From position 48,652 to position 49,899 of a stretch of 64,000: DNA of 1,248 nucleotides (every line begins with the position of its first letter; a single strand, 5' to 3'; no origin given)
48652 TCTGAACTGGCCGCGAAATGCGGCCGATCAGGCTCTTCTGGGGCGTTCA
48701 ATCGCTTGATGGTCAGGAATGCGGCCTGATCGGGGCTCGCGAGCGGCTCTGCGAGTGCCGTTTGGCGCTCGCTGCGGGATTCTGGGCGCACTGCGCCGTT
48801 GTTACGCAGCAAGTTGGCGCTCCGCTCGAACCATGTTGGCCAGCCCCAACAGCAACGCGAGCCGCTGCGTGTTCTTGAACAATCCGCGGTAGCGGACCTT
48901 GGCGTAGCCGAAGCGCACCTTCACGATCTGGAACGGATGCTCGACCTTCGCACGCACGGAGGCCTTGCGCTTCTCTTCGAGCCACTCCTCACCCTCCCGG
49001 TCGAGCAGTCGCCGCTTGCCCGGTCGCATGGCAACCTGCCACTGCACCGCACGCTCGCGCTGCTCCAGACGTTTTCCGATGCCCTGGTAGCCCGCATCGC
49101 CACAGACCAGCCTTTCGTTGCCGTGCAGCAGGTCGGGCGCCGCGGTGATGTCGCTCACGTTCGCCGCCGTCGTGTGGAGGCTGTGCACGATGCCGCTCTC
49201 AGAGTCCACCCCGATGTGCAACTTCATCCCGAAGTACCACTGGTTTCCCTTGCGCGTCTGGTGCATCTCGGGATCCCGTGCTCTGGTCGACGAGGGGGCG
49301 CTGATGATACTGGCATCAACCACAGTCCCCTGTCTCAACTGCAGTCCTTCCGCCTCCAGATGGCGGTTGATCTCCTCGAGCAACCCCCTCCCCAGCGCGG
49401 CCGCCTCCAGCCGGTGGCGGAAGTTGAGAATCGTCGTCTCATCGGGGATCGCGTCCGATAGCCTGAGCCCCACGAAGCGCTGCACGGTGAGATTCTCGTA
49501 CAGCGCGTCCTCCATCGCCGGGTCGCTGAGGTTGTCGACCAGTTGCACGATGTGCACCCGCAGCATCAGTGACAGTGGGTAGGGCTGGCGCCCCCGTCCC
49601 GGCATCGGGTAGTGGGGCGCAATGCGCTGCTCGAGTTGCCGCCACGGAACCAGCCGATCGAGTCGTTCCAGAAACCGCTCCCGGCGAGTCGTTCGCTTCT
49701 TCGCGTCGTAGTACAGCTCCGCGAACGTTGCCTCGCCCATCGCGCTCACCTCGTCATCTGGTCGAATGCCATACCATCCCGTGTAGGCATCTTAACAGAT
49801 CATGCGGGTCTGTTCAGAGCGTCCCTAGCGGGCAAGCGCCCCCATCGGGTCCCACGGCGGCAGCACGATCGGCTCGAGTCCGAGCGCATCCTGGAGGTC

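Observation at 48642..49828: Complete IS5-family element with CTAG target duplication, inserted on the stop codon of pepC and 26 bp upstream of an already-decayed APH-like gene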

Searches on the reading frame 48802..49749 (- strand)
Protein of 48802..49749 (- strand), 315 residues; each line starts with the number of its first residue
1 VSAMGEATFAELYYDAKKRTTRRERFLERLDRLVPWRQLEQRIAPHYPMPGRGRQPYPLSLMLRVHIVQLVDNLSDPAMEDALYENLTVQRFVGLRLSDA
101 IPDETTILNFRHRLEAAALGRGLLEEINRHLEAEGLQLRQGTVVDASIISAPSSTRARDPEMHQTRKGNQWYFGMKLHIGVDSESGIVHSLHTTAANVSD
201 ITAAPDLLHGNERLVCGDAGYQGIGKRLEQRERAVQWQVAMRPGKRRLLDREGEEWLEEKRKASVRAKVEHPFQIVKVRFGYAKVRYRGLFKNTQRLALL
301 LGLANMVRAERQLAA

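Call 4: search_protein_families(library=pfam, proteins=[window:48802-49749:-], max_evalue=0.01)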
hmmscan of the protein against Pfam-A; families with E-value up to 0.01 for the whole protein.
window:48802-49749:- (315 aa): 4 families
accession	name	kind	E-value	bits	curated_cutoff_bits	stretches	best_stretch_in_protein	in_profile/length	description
PF01609.27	DDE_Tnp_1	-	1.7e-29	103.4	23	1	139-306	4-200/200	Transposase DDE domain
PF05598.16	DUF772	-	4e-21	75.2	23.1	1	53-126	1-73/74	Transposase domain (DUF772)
PF13612.12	DDE_Tnp_1_3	-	3.4e-06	27.6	27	1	167-231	38-99/155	Transposase DDE domain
PF13359.12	DDE_Tnp_4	-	0.00022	21.3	24.8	1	151-289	10-140/158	DDE superfamily endonuclease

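Call 5: search_protein_families(library=ncbifam, proteins=[window:48802-49749:-], max_evalue=0.01)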
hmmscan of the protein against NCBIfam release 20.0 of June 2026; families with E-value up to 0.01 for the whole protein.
window:48802-49749:- (315 aa): 8 families
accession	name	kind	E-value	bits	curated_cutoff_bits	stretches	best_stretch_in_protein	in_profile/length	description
NF033581.1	transpos_IS5_4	equivalog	1.1e-94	317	140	1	26-306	1-284/285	IS5 family transposase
NF033551.1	transpos_IS1182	equivalog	1.4e-31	109.9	270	3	26-155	23-152/488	IS1182 family transposase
NF033578.1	transpos_IS5_1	equivalog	3.7e-20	72.5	275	2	27-147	19-142/419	IS5 family transposase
NF033520.1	transpos_IS982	equivalog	2.3e-12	47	130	1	168-305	107-240/243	IS982 family transposase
NF033593.1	transpos_ISNCY_1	equivalog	6.3e-12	44.9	325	2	39-145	33-136/444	ISNCY family transposase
NF033580.1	transpos_IS5_3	equivalog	1.1e-11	44.8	110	1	99-274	53-226/258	IS5 family transposase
NF033579.1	transpos_IS5_2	equivalog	9.8e-11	41.7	140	1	53-307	38-288/289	IS5 family transposase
NF033592.1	transpos_IS4_1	equivalog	7.1e-08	31.9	115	1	122-225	87-190/332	IS4 family transposase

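Call 7: find_encoding_contigs(protein=window:48802-49749:-, flank=3000, max_places=10)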
Protein window:48802-49749:- (315 aa): no gene with exactly this product is on record in the collection.

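Call 10: find_encoding_contigs(protein=window:48802-49740:-, flank=3000, max_places=10)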
Protein window:48802-49740:- (312 aa): no gene with exactly this product is on record in the collection.

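Call 14: find_homologous_proteins(query=window:48802-49740:-, max_evalue=1e-40)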
Query window:48802-49740:- (312 aa): 7997 proteins with E <= 1e-40 among 8000 candidates; the best 120 are listed.
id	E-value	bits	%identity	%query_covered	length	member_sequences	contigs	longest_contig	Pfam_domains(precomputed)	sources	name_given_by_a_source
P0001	2.4e-200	682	98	100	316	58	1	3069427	PF01609.28,PF05598.17,PF13612.13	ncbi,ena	-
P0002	4.2e-189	645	92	100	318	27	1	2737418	PF01609.28,PF05598.17,PF13612.13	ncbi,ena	-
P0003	5.9e-186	635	66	80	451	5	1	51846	PF01609.28,PF05598.17,PF13612.13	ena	-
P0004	2.1e-170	584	85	100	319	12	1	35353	PF01609.28,PF05598.17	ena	-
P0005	1.5e-165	568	82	100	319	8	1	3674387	PF01609.28,PF05598.17,PF13612.13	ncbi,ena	-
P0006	4.6e-156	537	67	76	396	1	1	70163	PF01609.28,PF05598.17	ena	-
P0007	2.9e-155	534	88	88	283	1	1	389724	PF01609.28,PF05598.17,PF13612.13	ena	-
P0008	8.6e-153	526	78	100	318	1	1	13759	PF01609.28,PF05598.17,PF13612.13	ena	-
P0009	2.1e-151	521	85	98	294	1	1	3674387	PF01609.28,PF05598.17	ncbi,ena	-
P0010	8.1e-147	506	55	99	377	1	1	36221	PF01609.28,PF05598.17,PF13612.13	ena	-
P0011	8.9e-143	493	-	-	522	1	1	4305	PF01609.28,PF13751.13,PF05598.17,PF13612.13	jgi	-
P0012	5.3e-138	477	70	100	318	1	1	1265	PF01609.28,PF05598.17,PF13612.13,PF13359.13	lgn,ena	-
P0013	8.6e-137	473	69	100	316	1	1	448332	PF01609.28,PF05598.17,PF13612.13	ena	-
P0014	5.5e-136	471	69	100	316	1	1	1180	PF01609.28,PF05598.17,PF13612.13,PF13359.13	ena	-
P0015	8.3e-136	470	68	100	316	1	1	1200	PF01609.28,PF05598.17,PF13612.13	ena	-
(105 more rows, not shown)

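Call 17: find_encoding_contigs(protein=P0001, flank=2500, max_places=10)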
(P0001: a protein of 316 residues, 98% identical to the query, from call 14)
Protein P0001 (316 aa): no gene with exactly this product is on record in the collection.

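Call 21: find_related_loci(query=window:48802-49740:-, collection=genome_contigs, flank=2500)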
Query window:48802-49740:- (312 aa) in genome_contigs; peptide patterns used: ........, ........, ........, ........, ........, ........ (x = any residue, [..] = any of these).
583 stretches matched a pattern (row limit reached: there are more); 531 encode a relative of the query (tblastn E <= 1e-3); the best 80 are kept; 80 distinct loci.
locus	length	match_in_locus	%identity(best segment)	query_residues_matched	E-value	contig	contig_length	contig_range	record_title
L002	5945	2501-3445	69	1-311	1e-141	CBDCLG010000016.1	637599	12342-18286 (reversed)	MAG: Caldilineaceae bacterium isolate 0ff925dc-6b74-4446-9203-77b5ed868497 genome assembly, contig: contig_16, whole gen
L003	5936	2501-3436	69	5-312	3e-141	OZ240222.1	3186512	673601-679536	MAG: Dehalococcoidia bacterium isolate bda7ac21-848d-445c-aae4-c7980c7e0923 genome assembly, chromosome: 1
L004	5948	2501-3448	67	1-312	4e-140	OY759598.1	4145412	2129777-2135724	MAG: Dehalococcoidia bacterium isolate 9e3974e8-1b76-4a2a-ace1-a6b9f67a3735 genome assembly, chromosome: 1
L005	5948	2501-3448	67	1-312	4e-140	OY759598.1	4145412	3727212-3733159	MAG: Dehalococcoidia bacterium isolate 9e3974e8-1b76-4a2a-ace1-a6b9f67a3735 genome assembly, chromosome: 1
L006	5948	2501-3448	68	1-312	4e-138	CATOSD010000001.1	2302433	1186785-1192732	MAG: uncultured Dehalococcoidia bacterium isolate 4f5989e1-1bb7-4cc9-858f-0bb28372e22c genome assembly, contig: contig_1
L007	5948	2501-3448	68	1-312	8e-138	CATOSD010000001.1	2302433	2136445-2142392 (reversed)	MAG: uncultured Dehalococcoidia bacterium isolate 4f5989e1-1bb7-4cc9-858f-0bb28372e22c genome assembly, contig: contig_1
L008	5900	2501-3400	70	1-296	4e-137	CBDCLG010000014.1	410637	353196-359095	MAG: Caldilineaceae bacterium isolate 0ff925dc-6b74-4446-9203-77b5ed868497 genome assembly, contig: contig_14, whole gen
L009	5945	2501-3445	66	1-311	2e-136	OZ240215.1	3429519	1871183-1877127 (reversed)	MAG: Dehalococcoidia bacterium isolate 191162a9-6f6c-41d9-b6bf-8976c5f9f408 genome assembly, chromosome: 1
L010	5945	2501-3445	66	1-311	2e-136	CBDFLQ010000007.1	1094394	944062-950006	MAG: Dehalococcoidia bacterium isolate a44b0a8b-79d7-4efd-812f-c2216f58114b genome assembly, contig: contig_7, whole gen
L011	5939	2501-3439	68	3-312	4e-136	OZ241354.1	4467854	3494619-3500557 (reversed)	MAG: Candidatus Azotimanducaceae bacterium isolate fd6274a0-af80-476c-b5c2-d40413de7012 genome assembly, chromosome: 1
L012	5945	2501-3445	66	1-311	1e-136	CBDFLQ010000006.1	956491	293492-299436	MAG: Dehalococcoidia bacterium isolate a44b0a8b-79d7-4efd-812f-c2216f58114b genome assembly, contig: contig_6, whole gen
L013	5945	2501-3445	66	1-311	7e-136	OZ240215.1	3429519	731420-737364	MAG: Dehalococcoidia bacterium isolate 191162a9-6f6c-41d9-b6bf-8976c5f9f408 genome assembly, chromosome: 1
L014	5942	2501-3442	65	3-312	2e-135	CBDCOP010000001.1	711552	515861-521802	MAG: Dehalococcoidia bacterium isolate 0cbdef8c-498a-4e31-a88f-bb18f8401b77 genome assembly, contig: contig_1, whole gen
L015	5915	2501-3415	69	12-312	7e-135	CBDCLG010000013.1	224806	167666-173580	MAG: Caldilineaceae bacterium isolate 0ff925dc-6b74-4446-9203-77b5ed868497 genome assembly, contig: contig_13, whole gen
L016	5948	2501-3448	68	1-312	4e-138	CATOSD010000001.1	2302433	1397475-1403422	MAG: uncultured Dehalococcoidia bacterium isolate 4f5989e1-1bb7-4cc9-858f-0bb28372e22c genome assembly, contig: contig_1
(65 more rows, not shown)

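Call 22: find_encoding_contigs(protein=P0002, flank=2500, max_places=10)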
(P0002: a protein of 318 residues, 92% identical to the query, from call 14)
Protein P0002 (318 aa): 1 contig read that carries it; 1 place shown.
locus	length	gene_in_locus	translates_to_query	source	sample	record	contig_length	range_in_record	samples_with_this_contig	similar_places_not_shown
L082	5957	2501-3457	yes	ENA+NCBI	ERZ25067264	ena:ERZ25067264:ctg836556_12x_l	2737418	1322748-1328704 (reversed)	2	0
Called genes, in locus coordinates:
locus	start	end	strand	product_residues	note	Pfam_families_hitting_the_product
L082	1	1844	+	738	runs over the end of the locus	PF00580:UvrD-helicase, PF01443:Viral_helicase1 (faint), PF13245:AAA_19, PF13361:UvrD_C, PF13538:UvrD_C_2 (faint), PF21196:PcrA_UvrD_tudor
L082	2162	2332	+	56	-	-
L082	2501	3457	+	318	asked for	PF05598:DUF772, PF01609:DDE_Tnp_1, PF13612:DDE_Tnp_1_3 (weak)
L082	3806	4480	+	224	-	PF13358:DDE_3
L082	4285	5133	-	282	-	PF07085:DRTGG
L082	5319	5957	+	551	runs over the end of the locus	PF02776:TPP_enzyme_N, PF00205:TPP_enzyme_M, PF02775:TPP_enzyme_C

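Call 23: list_cluster_members(proteins=[P0001, P0121])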
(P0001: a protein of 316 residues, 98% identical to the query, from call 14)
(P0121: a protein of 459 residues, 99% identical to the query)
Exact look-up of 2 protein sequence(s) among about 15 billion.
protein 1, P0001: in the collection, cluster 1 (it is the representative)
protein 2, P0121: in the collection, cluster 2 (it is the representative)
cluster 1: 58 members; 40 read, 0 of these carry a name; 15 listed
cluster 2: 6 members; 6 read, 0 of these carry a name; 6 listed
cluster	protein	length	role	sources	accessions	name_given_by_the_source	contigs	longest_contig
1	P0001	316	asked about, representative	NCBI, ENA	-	-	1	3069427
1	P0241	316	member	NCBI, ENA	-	-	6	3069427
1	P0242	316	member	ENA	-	-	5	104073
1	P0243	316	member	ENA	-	-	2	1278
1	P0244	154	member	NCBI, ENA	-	-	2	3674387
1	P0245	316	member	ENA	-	-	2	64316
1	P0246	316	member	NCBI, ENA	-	-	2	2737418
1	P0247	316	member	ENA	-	-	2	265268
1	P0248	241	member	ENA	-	-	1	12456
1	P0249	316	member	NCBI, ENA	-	-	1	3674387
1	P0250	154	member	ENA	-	-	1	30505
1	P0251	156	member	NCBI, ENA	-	-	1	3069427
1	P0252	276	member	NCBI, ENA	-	-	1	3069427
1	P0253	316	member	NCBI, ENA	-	-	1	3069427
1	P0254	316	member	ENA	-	-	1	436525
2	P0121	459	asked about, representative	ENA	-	-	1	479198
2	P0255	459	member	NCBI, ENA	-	-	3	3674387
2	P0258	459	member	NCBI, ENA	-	-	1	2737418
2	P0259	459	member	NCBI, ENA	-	-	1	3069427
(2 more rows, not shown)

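Call 24: find_encoding_contigs(protein=P0241, flank=2000, max_places=10)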
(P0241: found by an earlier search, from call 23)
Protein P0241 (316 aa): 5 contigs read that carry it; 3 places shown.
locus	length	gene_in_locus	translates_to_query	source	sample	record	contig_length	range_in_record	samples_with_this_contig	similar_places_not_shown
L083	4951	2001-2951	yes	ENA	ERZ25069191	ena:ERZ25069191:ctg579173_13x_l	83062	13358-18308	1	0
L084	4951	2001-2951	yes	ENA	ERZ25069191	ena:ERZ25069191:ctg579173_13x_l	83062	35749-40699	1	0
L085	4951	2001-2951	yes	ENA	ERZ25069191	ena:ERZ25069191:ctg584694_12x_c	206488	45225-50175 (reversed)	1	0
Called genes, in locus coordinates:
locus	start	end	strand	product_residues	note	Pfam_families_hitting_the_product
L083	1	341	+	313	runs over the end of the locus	PF01548:DEDD_Tnp_IS110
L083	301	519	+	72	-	-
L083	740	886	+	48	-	-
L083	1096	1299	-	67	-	-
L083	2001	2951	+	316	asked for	PF05598:DUF772, PF01609:DDE_Tnp_1, PF13612:DDE_Tnp_1_3 (weak)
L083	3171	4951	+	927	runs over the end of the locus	-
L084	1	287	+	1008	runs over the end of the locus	PF13701:DDE_Tnp_1_4, PF18998:Flg_new_2 (weak), PF17936:Big_6 (faint)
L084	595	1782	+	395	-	PF26549:Tricorn_N (weak), PF10647:Gmad1 (faint), PF07676:PD40 (faint), PF26550:Tricorn_2nd (weak)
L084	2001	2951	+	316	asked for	PF05598:DUF772, PF01609:DDE_Tnp_1, PF13612:DDE_Tnp_1_3 (weak)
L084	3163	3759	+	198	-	-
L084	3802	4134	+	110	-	PF01909:NTP_transf_2, PF18765:Polbeta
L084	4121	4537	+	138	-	PF05168:HEPN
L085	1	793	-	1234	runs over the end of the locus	PF00028:Cadherin, PF23197:IG_AIR9 (faint), PF16709:SCAB-Ig (faint)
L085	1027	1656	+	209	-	-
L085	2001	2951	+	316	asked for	PF05598:DUF772, PF01609:DDE_Tnp_1, PF13612:DDE_Tnp_1_3 (weak)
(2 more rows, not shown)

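Call 31: find_encoding_contigs(protein=P0255, flank=5000, max_places=5)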
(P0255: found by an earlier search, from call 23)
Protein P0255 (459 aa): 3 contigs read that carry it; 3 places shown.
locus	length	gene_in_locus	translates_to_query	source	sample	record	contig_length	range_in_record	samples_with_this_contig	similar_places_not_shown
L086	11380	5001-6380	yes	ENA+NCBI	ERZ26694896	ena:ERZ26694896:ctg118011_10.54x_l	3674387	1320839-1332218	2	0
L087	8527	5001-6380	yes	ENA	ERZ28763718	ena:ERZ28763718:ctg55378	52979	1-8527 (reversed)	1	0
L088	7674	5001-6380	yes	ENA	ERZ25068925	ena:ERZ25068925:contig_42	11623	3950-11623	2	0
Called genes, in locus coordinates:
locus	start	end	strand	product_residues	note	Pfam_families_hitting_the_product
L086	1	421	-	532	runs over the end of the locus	PF05598:DUF772, PF01609:DDE_Tnp_1, PF13751:DDE_Tnp_1_6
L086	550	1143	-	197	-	PF01923:Cob_adeno_trans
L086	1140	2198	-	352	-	PF00296:Bac_luciferase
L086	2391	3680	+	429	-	PF02515:CoA_transf_3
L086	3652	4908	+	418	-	PF02515:CoA_transf_3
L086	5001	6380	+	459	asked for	PF03051:Peptidase_C1_2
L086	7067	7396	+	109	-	PF01636:APH (weak)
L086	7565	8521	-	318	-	PF00296:Bac_luciferase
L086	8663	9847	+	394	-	PF22691:Thiolase_C_1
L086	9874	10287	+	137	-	PF12172:zf-ChsH2, PF01796:OB_ChsH2_C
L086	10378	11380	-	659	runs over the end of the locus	PF07676:PD40 (faint), PF26549:Tricorn_N, PF20434:BD-FAE, PF00326:Peptidase_S9, PF01738:DLH, PF12146:Hydrolase_4 (faint)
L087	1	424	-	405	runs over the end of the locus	PF07690:MFS_1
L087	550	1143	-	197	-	PF01923:Cob_adeno_trans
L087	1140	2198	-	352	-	PF00296:Bac_luciferase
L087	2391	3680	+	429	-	PF02515:CoA_transf_3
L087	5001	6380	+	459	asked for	PF03051:Peptidase_C1_2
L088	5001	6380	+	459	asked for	PF03051:Peptidase_C1_2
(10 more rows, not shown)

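Call 32: find_encoding_contigs(protein=P0259, flank=5000, max_places=5)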
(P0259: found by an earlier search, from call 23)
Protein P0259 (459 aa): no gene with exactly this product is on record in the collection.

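Call 44: search_dna_similar(query=window:48802-49740:-, collection=plasmids, mode=protein, max_rows=15)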
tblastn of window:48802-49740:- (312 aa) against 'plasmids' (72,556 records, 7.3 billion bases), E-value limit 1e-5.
The search stops at 5000 records and this limit was reached: more records match than are counted here, and every count below describes the 5000 best-scoring records only.
Records with a match: at least 5000; places in all: 9670; records where one place covers at least 80% of the query: 5000.
Best place of each record, by identity: 60-80% 1; <60% 4999.
By first word of the organism name: Klebsiella 2390; Escherichia 1304; Enterobacter 521; Citrobacter 261; Salmonella 177; Pseudomonas 98; Raoultella 63; Serratia 26; Aeromonas 25; Shigella 19; and 29 more.
By predicted mobility (MOB-suite, as given by PLSDB): conjugative 3440; non-mobilizable 1000; mobilizable 560.
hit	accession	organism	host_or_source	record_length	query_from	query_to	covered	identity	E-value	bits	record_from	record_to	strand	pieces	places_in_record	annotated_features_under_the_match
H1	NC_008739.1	Marinobacter nauticus VT8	-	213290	1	312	100%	59.0%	5e-85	340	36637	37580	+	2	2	IS5 family transposase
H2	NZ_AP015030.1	Pseudomonas putida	-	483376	1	310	99%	56.1%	6e-92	305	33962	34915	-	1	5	IS5 family transposase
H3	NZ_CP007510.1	Stutzerimonas decontaminans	marine sediment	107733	1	312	100%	54.4%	5e-90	300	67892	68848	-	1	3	IS5-like element ISAch1 family transposase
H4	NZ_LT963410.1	Pseudomonas syringae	-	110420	1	310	99%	54.7%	6e-88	294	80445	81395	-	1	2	IS5 family transposase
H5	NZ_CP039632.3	Pseudomonas veronii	Bacterial culture,sediment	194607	1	312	100%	54.2%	2e-90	301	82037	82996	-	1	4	IS5-like element ISAch1 family transposase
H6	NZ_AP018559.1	Hydrogenophilus thermoluteolus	-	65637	3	312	99%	54.5%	2e-91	304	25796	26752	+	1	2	IS5 family transposase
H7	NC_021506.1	Pseudomonas resinovorans NBRC 106553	-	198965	1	312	100%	54.1%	4e-89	297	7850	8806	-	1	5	IS5-like element ISPre1 family transposase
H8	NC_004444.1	Pseudomonas resinovorans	-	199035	1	312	100%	54.1%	4e-89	297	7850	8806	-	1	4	IS5-like element ISPre1 family transposase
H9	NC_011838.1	Pseudomonas putida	-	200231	1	312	100%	54.1%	4e-89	297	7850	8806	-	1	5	IS5-like element ISPre1 family transposase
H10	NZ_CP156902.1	Pseudomonas kurunegalensis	Homo sapiens,stool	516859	1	312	100%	54.1%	4e-89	297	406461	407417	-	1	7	IS5-like element ISAch1 family transposase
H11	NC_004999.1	Pseudomonas putida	-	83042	1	312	100%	54.1%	4e-89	297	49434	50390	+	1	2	IS5-like element ISPre1 family transposase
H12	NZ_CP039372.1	Pseudomonas putida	Pyrus communis 'Williams',pear ...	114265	1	312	100%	54.1%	4e-89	297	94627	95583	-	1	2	IS5-like element ISPre1 family transposase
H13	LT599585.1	Pseudomonas veronii 1YdBTEX2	-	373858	1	312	100%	54.1%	4e-89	297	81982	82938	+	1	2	insH5: Transposase InsH for insertion sequence element IS5Y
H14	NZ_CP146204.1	Pseudomonas sp. 4810-S13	genome assymbly,Winogradsky column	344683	1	310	99%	54.4%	7e-90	300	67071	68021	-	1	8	IS5-like element IS1384 family transposase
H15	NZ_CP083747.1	Pseudomonas sp. p1(2021b)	biogas slurry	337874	1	310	99%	54.4%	3e-90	300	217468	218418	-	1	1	IS5-like element ISPa16 family transposase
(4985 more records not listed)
